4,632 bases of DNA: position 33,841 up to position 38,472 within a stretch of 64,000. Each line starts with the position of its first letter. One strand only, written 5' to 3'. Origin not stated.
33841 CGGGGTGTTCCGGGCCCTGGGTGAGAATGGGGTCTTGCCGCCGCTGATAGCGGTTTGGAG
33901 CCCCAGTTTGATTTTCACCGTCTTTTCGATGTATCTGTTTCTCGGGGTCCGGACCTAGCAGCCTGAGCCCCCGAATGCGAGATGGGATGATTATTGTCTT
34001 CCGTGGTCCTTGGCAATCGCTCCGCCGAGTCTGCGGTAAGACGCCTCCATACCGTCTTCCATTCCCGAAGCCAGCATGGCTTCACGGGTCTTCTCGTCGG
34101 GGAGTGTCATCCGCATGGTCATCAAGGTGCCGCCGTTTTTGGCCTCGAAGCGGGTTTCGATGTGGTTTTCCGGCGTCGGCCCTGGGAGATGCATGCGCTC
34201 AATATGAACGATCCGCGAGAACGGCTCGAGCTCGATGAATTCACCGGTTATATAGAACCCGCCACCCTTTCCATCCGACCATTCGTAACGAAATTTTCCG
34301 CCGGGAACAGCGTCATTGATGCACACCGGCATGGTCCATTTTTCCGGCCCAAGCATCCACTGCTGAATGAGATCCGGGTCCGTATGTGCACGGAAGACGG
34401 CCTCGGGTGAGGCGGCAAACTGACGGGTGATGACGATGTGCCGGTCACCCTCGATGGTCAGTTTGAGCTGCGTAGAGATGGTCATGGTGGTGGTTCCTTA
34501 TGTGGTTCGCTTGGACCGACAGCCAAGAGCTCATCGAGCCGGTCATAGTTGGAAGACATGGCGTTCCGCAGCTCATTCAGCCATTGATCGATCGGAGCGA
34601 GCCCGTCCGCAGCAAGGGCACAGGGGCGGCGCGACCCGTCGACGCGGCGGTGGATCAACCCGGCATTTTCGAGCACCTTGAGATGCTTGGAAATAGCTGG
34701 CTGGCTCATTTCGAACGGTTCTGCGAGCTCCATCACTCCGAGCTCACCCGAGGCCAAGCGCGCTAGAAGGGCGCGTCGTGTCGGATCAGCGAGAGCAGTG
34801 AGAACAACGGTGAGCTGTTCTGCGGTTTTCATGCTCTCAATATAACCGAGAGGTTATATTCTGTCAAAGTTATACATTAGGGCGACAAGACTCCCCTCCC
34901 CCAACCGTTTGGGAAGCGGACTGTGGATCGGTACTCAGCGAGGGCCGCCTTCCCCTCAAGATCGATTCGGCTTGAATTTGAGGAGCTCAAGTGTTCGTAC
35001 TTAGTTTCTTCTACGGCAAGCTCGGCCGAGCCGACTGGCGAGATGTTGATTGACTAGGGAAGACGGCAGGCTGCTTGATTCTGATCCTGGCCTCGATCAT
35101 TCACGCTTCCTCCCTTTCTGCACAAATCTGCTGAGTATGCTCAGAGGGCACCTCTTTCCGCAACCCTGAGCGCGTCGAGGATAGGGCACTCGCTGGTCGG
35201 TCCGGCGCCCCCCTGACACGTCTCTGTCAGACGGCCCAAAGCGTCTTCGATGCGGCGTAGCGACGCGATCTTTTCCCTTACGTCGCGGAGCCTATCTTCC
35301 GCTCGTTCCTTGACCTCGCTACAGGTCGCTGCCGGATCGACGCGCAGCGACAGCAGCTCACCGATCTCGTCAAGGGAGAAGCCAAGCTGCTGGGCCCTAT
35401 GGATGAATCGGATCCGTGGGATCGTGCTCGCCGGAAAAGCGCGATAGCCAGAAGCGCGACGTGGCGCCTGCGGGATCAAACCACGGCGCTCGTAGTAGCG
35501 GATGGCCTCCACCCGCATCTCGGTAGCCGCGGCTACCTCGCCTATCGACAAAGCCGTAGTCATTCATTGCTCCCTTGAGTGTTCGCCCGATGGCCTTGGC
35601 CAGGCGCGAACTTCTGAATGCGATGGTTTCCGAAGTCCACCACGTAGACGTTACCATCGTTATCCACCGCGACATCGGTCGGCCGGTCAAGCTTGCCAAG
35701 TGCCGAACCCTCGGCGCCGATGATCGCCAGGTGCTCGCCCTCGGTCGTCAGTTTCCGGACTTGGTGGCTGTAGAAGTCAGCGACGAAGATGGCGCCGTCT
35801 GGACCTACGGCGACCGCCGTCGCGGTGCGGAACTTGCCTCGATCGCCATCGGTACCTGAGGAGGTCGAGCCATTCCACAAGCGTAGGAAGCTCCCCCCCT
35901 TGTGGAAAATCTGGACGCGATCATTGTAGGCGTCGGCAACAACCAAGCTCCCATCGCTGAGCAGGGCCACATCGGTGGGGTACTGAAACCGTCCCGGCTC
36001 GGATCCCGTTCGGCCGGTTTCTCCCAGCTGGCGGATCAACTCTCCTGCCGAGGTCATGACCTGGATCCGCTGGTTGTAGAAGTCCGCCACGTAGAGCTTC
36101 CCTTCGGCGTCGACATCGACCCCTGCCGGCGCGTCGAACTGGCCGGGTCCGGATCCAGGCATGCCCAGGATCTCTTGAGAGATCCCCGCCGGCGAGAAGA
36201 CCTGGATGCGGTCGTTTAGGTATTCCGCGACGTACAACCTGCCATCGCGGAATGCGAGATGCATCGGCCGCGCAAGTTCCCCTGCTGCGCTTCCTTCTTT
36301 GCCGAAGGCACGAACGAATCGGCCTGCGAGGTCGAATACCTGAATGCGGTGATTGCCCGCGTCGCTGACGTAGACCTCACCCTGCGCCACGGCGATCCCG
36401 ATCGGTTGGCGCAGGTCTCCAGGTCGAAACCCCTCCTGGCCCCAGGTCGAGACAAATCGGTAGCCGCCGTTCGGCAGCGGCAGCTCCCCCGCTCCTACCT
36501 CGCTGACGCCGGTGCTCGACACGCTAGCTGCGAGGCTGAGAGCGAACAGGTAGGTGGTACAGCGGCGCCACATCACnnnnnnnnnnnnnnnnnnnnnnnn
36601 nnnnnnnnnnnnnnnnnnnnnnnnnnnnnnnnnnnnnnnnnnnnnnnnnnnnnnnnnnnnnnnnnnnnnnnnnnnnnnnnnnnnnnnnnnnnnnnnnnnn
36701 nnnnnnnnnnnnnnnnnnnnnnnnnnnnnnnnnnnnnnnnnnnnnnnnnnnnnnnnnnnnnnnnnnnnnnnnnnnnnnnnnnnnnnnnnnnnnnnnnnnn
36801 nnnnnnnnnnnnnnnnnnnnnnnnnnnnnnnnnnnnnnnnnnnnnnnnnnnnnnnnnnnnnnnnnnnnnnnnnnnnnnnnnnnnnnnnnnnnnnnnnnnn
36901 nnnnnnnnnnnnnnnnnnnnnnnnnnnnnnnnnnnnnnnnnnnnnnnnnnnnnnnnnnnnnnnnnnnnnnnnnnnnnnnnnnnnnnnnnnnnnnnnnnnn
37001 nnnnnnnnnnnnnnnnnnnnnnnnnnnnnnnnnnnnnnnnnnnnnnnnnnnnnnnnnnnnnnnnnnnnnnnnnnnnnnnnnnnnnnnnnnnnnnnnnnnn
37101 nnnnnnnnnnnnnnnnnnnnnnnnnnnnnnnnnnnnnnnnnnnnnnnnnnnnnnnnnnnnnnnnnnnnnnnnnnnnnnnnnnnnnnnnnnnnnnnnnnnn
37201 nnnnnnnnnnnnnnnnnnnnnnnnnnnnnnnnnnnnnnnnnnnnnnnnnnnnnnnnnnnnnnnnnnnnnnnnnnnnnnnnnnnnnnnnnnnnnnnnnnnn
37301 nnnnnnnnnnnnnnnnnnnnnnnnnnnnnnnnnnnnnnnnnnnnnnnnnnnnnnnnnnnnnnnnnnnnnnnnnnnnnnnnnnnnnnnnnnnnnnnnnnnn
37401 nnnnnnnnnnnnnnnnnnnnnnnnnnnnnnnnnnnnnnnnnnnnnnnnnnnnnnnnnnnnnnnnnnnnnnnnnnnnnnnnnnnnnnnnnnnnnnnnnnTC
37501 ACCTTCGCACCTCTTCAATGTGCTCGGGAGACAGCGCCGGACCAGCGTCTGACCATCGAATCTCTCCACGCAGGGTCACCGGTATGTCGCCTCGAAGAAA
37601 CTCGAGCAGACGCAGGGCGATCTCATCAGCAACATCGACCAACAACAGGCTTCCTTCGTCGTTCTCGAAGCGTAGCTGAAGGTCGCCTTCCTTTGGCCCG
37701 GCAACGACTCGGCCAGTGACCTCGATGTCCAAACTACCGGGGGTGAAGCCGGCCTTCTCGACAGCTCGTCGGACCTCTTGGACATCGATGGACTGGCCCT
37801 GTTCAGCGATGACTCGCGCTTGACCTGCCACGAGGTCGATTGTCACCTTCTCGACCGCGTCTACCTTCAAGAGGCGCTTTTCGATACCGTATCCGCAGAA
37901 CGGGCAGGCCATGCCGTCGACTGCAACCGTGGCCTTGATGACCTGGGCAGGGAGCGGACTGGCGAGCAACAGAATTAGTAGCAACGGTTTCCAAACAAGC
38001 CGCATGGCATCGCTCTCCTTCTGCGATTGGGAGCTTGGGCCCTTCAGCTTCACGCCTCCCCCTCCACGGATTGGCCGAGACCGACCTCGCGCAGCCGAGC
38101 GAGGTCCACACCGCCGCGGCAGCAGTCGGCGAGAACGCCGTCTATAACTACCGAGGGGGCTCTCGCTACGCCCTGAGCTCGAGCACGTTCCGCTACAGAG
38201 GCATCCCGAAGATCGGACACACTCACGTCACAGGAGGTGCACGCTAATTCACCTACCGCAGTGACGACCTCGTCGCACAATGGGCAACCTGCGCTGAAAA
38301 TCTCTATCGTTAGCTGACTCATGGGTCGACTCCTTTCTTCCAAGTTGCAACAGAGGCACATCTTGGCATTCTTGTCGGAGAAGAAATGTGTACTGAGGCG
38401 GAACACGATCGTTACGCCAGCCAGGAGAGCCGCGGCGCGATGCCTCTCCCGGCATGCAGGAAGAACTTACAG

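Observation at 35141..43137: Atypical mercury/metal resistance island: CsoR-family repressor heading merTPA, extra redox, OM and propeller genes, and MerR at the 3' end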

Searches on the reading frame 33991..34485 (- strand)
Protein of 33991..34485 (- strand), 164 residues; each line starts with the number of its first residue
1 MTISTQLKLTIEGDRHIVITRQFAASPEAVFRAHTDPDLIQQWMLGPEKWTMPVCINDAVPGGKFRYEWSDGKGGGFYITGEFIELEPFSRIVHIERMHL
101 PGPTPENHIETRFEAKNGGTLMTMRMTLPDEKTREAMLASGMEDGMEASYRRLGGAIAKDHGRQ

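Call 62: search_protein_families(library=pfam, proteins=[window:33991-34485:-], max_evalue=1)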
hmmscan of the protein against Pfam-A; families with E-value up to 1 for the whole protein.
window:33991-34485:- (164 aa): 2 families
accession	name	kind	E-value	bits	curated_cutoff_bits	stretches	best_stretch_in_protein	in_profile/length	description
PF08327.17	AHSA1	-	4.9e-24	85.4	22.1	1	25-154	2-121/125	Activator of Hsp90 ATPase homolog 1-like protein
PF10604.15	Polyketide_cyc2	-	9.9e-07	29.6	27.4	1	16-153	3-137/142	Polyketide cyclase / dehydrase and lipid transport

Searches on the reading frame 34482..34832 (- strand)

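Call 62: search_protein_families(library=pfam, proteins=[window:34482-34832:-], max_evalue=1)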
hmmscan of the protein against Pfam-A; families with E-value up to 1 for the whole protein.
window:34482-34832:- (116 aa): 25 families
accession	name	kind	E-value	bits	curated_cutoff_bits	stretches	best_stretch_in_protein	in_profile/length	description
PF01022.26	HTH_5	-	4.4e-14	52.5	22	1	16-61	1-46/47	Bacterial regulatory protein, arsR family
PF12840.13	HTH_20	-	4.8e-11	42.9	27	1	14-62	1-50/51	Helix-turn-helix domain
PF12802.13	MarR_2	-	5.6e-07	30.1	27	1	20-69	9-60/61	MarR family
PF01047.28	MarR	-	3.3e-05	24.1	24.6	1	28-64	15-51/59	MarR family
PF25212.1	HVO_A0114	-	0.00021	21.4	27.6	1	5-71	14-78/84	HVO_A0114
PF25213.1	HVO_A0261_N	-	0.00097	19.4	35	1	17-65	11-58/86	HVO_A0261 N-terminal domain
PF01978.25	TrmB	-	0.0013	19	25.6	1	22-64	14-56/68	Sugar-specific transcriptional regulator TrmB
PF13601.12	HTH_34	-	0.002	18.7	27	1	21-71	4-56/80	Winged helix DNA-binding domain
PF09339.16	HTH_IclR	-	0.0031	17.7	22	1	28-62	16-50/52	IclR helix-turn-helix domain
PF13412.12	HTH_24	-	0.0051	16.8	21.9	1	35-60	22-47/48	Winged helix-turn-helix DNA-binding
PF00392.27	GntR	-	0.012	15.7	27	1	31-64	24-58/64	Bacterial regulatory proteins, gntR family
PF13518.12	HTH_28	-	0.013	16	25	1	19-63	2-48/52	Helix-turn-helix domain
PF08279.18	HTH_11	-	0.016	15.5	25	1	20-68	3-50/55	HTH domain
PF01638.23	HxlR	-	0.022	15.1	20.8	1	22-65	10-54/91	HxlR-like helix-turn-helix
PF24270.1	HTH_Cmi2_C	-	0.023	15.4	27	1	21-65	79-123/125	Cmi2, C-terminal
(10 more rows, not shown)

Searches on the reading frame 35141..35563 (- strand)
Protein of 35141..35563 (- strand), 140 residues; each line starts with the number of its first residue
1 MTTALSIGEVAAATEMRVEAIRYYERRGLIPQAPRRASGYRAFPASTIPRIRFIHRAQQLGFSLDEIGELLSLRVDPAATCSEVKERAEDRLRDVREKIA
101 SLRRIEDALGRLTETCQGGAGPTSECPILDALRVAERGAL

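Call 5: search_protein_families(library=pfam, proteins=[window:35141-35563:-], max_evalue=0.01)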
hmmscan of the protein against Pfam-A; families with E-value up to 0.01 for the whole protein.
window:35141-35563:- (140 aa): 3 families
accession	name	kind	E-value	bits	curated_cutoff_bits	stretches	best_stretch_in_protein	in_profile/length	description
PF09278.17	MerR-DNA-bind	-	4.4e-20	72.5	25.4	1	50-111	3-64/65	MerR, DNA binding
PF13411.12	MerR_1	-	1.9e-15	57.2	21.6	1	6-72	2-67/69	MerR HTH family regulatory protein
PF00376.29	MerR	-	3.4e-13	49.6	28.2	1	6-42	1-37/38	MerR family regulatory protein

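Call 6: search_protein_families(library=ncbifam, proteins=[window:35141-35563:-], max_evalue=0.01)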
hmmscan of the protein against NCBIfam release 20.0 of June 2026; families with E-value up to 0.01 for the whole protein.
window:35141-35563:- (140 aa): 18 families
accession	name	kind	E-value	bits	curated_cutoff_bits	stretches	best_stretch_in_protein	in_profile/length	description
TIGR02051.1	MerR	equivalog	1.1e-37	129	150.85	1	7-132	2-124/124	mercury resistance transcriptional regulator MerR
NF007069.0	PRK09514.1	equivalog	1.5e-36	125.4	143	1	6-134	3-132/141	Zn(2+)-responsive transcriptional regulator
TIGR02044.1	CueR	equivalog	7.1e-36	123.1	147.4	1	6-132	2-126/127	Cu(I)-responsive transcriptional regulator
TIGR02043.1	ZntR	equivalog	1.2e-34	119.2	167.95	1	5-132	2-130/131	Zn(2+)-responsive transcriptional regulator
NF010315.0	PRK13752.1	subfamily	1.5e-28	99.6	261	1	4-133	7-133/144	mercury resistance transcriptional regulator MerR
TIGR02047.1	CadR-PbrR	equivalog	4.6e-28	97.8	151.45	1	5-131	1-126/127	Cd(II)/Pb(II)-responsive transcriptional regulator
NF007590.0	PRK10227.1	equivalog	1.4e-21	77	244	1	6-133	2-127/135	Cu(I)-responsive transcriptional regulator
TIGR01950.1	SoxR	equivalog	9.9e-14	51.3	116.9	1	5-111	2-108/142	redox-sensitive transcriptional activator SoxR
NF041849.1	trans_regNmlR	equivalog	1.2e-12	47.9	175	1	6-113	2-106/117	stress response transcriptional regulator NmlR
TIGR02054.1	MerD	equivalog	1.5e-07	32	103.65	1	4-115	3-112/120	mercuric resistance transcriptional repressor MerD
NF047377.1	heat_HspR_dupli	exception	2.2e-07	30.6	300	1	11-104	12-105/214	heat shock protein transcriptional repressor HspR, fused homodimer type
NF047375.1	HeatShock_HspR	equivalog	4.5e-07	29.8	105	1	6-86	5-85/92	heat shock protein transcriptional repressor HspR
NF050798.1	TF_FtsR_Actino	equivalog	4.9e-07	30.1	150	1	18-76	19-77/223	transcriptional regulator FtsR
NF053782.1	ChlnTransRegdde3219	equivalog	5.1e-07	29.5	450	1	5-104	7-104/278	choline utilization transcriptional activator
NF053740.1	TransRegTnrAGPos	equivalog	0.00093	19.3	140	1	5-68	13-75/108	hypothetical protein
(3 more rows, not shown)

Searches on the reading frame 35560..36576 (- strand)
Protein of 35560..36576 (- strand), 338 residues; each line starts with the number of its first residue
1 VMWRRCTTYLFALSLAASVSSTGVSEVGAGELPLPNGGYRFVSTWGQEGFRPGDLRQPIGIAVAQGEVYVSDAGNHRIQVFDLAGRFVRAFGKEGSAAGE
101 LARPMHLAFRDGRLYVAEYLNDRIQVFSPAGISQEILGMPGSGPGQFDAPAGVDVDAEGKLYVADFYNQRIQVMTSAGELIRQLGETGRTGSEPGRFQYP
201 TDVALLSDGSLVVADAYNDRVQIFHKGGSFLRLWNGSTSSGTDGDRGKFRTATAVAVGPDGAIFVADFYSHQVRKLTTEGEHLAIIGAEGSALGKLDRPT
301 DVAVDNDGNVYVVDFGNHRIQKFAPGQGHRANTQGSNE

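Call 5: search_protein_families(library=pfam, proteins=[window:35560-36576:-], max_evalue=0.01)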
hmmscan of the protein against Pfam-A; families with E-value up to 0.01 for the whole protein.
window:35560-36576:- (338 aa): 10 families
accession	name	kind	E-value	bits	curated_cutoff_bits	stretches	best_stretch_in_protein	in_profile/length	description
PF01436.27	NHL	-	3.5e-50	166.1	20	5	296-323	1-28/28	NHL repeat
PF17170.10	DUF5128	-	1.4e-13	51.2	22.9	2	106-171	48-114/321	6-bladed beta-propeller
PF25021.1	TEN_NHL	-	1.3e-11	44.6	27.1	0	248-286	29-65/357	Teneurin NHL domain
PF08450.18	SGL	-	7.8e-10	39.2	26.3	0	202-328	90-214/246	SMP-30/Gluconolactonase/LRE-like region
PF23500.1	DUF7133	-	3.2e-09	37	27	0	254-273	333-352/385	Domain of unknown function (DUF7133)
PF24684.1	Vgb_lyase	-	1.3e-05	24.6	50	0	254-322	59-122/290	Virginiamycin B lyase family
PF20067.5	SSL_N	-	6.5e-05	23.1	18.9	0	292-312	16-36/46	Strictosidine synthase-like, N-terminal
PF02393.21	US22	-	0.00018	22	35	0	281-325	62-107/124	US22 like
PF06739.17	SBBP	-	0.00039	20.7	20.5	1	292-313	8-29/38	Beta-propeller repeat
PF13449.12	Phytase-like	-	0.002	18.5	27.6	0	60-91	72-104/284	Esterase-like activity of phytase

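Call 6: search_protein_families(library=ncbifam, proteins=[window:35560-36576:-], max_evalue=0.01)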
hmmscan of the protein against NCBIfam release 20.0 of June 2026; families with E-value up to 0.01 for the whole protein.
window:35560-36576:- (338 aa): 5 families
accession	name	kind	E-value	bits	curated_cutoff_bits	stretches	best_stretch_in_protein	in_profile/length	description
NF035926.1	scyF_NHL_VPEP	equivalog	4.3e-60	203.8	350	3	110-236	161-285/376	scytonemin biosynthesis PEP-CTERM protein ScyF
NF033206.1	ScyE_fam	subfamily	8.5e-17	61.7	80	2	249-317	252-322/333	ScyD/ScyE family protein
NF047780.1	LIC12708_fam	subfamily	5.5e-10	38.7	150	2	57-224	58-208/391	LIC_12708 family protein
TIGR02604.1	Piru_Ver_Nterm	subfamily_domain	3.6e-09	36.5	122.2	1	248-275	320-346/367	PVC-type heme-binding CxxCH protein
NF053768.1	CIS12_fam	equivalog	1.6e-05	23.8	860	1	53-220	85-241/715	CIS12 family contractile injection system protein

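Call 66: search_solved_structures(query=window:35560-36576:-, max_evalue=0.00001)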
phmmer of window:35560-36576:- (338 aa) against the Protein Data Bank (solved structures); distinct sequences matched with E-value up to 0.00001: 52.
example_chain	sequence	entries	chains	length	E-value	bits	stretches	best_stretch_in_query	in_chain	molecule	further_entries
8j72_A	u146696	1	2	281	2.4e-55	191.1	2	90-323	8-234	E3 ubiquitin-protein ligase TRIM71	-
7qrx_A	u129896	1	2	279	4.7e-55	190.2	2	90-324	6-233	E3 ubiquitin-protein ligase TRIM71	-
9jur_A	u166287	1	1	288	4.8e-55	190.1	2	90-323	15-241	E3 ubiquitin-protein ligase TRIM71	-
6fpt_A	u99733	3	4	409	6.2e-51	176.6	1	87-326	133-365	E3 ubiquitin-protein ligase TRIM71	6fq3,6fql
6d69_A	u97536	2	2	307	1.6e-47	165.4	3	40-224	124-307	NHL Repeat Region of D. melanogaster Thin | Thin, isoform D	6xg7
7qrw_A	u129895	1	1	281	9.8e-38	133.2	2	53-219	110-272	Isoform 4 of Tripartite motif-containing protein 3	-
3wwa_A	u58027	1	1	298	7.5e-33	117.2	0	296-328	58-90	Pizza7H protein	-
7b96_A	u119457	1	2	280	5.5e-32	114.3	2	53-224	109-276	Isoform 2 of Tripartite motif-containing protein 2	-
7qrv_A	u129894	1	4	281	6.5e-32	114.1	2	52-224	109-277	Tripartite motif-containing protein 2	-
7b2r_A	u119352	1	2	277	1e-31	113.4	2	53-220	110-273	Tripartite motif-containing protein 2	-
7zq2_A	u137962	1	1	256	1.7e-31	112.7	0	296-328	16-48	Pizza6-RSH-TSH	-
6qsd_A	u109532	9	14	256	2.5e-30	108.9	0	296-328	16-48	Pizza6S | Pizza6-S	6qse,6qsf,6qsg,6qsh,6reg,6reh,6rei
6f0t_A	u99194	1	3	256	2.6e-30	108.8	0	296-328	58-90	Pizza6-SFW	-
7zqg_A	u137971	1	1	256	2.6e-30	108.8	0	296-328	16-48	Pizza6-KSH-TSH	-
7zph_A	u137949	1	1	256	4.4e-30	108.1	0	296-328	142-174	Pizza6-TNK-RSH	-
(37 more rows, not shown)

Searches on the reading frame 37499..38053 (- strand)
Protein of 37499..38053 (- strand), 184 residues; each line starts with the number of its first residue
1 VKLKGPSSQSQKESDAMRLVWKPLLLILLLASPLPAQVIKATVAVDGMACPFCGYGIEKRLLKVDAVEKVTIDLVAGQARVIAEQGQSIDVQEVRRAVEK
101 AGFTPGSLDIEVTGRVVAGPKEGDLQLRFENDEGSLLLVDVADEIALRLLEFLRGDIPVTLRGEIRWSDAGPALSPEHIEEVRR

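Call 5: search_protein_families(library=pfam, proteins=[window:37499-38053:-], max_evalue=0.01)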
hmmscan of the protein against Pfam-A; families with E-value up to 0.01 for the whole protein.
window:37499-38053:- (184 aa): 1 family
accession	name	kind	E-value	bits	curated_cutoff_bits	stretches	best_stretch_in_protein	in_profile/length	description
PF00403.32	HMA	-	6.6e-11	42.9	24.8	1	42-103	1-61/62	Heavy-metal-associated domain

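Call 6: search_protein_families(library=ncbifam, proteins=[window:37499-38053:-], max_evalue=0.01)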
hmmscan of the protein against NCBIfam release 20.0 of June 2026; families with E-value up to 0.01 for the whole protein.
window:37499-38053:- (184 aa): 13 families
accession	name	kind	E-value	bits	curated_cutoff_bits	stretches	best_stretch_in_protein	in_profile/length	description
NF047957.1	CopZ_AFE_1862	equivalog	5.2e-09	36.4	85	1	43-104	3-60/62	CopZ family metallochaperone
NF033795.1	chaper_CopZ_Bs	exception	6.3e-09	35.9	91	1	41-103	2-63/66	copper chaperone CopZ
TIGR02052.1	MerP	equivalog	7.9e-08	32.7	92.55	1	22-103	6-86/92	mercury resistance system periplasmic binding protein MerP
NF045683.1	MerT_CopZ_Se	exception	2.2e-07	30.6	375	1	34-111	157-232/235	MerT/CopZ fusion-like heavy metal transport selenoprotein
NF033794.2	chaper_CopZ_Eh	exception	6.3e-07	29.4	95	1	40-104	1-64/68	copper chaperone CopZ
NF041115.1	UxxU_metal_bind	equivalog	1e-06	28.8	95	1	39-104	4-68/74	metal-binding (seleno)protein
NF010311.1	PRK13748.1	subfamily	7.9e-06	25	600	1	42-107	2-65/560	mercury(II) reductase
TIGR00003.1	TIGR00003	subfamily_domain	1.1e-05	25.5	62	1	40-103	1-63/66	copper ion binding protein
NF033556.1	MerTP_fusion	equivalog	1.1e-05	25.2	180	1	37-104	118-184/186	mercuric transport protein MerTP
NF008262.1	PRK11033.1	equivalog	6.9e-05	21.5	1005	1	39-104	41-103/731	zinc/cadmium/mercury/lead-transporting ATPase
NF033775.1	P_type_ZntA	exception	0.0011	17.4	1240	1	39-104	48-110/732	Zn(II)/Cd(II)/Pb(II) translocating P-type ATPase ZntA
NF033781.1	chaper_CopP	exception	0.0049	17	112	1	40-82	1-43/65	copper-binding metallochaperone CopP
NF007952.0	PRK10671.1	equivalog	0.0051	15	1316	1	43-110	107-170/838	copper-exporting P-type ATPase CopA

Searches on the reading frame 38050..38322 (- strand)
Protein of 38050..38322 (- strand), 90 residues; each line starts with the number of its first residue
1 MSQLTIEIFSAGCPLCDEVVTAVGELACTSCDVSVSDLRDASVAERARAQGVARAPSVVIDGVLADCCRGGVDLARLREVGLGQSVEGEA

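Call 5: search_protein_families(library=pfam, proteins=[window:38050-38322:-], max_evalue=0.01)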
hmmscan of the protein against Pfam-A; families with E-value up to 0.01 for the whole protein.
window:38050-38322:- (90 aa): 1 family
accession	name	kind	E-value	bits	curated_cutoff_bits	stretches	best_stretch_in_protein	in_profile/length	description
PF13192.12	Thioredoxin_3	-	7.7e-06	26.3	24.8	1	5-64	2-59/76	Thioredoxin domain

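Call 6: search_protein_families(library=ncbifam, proteins=[window:38050-38322:-], max_evalue=0.01)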
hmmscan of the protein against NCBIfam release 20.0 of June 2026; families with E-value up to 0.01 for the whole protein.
window:38050-38322:- (90 aa): 1 family
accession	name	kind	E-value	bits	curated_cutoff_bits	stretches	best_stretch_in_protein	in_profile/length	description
TIGR00412.2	redox_disulf_2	subfamily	0.00082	19.7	62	1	6-64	2-58/75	MTH895/ArsE family thioredoxin-like protein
